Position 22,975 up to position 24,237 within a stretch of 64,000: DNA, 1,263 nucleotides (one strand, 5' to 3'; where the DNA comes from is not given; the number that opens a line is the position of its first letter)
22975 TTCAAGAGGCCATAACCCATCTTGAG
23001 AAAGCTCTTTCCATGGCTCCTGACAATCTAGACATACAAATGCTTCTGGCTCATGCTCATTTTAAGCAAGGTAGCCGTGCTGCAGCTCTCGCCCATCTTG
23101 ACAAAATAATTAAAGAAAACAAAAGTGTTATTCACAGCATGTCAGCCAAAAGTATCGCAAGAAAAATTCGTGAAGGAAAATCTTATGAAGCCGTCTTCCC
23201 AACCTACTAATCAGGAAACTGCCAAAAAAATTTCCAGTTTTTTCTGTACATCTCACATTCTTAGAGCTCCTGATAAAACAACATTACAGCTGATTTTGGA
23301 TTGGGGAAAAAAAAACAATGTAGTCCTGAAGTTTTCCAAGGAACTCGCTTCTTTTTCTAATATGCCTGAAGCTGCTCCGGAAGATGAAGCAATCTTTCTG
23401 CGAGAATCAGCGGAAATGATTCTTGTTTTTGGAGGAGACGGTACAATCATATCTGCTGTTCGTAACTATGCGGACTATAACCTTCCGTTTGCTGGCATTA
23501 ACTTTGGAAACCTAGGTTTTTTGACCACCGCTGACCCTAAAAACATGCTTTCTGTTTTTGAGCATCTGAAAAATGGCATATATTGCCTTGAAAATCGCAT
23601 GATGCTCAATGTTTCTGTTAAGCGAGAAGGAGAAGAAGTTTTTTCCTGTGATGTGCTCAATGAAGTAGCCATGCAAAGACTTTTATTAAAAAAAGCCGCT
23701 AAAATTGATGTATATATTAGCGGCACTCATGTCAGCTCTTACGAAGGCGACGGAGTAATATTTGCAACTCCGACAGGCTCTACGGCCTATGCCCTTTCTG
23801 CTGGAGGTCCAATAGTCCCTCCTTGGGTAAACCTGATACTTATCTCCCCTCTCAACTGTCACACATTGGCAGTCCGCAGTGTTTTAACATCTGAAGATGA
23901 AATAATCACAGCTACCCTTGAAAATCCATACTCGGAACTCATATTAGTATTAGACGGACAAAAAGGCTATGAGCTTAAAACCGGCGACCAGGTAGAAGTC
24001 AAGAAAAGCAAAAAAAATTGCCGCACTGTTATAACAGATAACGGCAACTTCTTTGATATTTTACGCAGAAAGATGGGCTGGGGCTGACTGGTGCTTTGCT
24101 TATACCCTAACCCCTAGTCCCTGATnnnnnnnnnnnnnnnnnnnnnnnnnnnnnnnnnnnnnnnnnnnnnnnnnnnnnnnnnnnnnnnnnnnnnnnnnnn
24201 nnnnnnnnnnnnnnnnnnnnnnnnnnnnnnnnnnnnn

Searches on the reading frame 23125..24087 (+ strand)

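Call 68: search_protein_families(library=pfam, proteins=[window:23125-24087:+], max_evalue=0.001)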
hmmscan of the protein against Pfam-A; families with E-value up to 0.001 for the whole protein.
window:23125-24087:+ (320 aa): 2 families
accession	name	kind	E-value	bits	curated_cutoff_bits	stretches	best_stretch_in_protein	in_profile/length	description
PF20143.4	NAD_kinase_C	-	4.7e-27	94.7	23.7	1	178-302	1-124/126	ATP-NAD kinase C-terminal domain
PF01513.26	NAD_kinase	-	9.9e-13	49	25.5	1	91-151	68-128/130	ATP-NAD kinase N-terminal domain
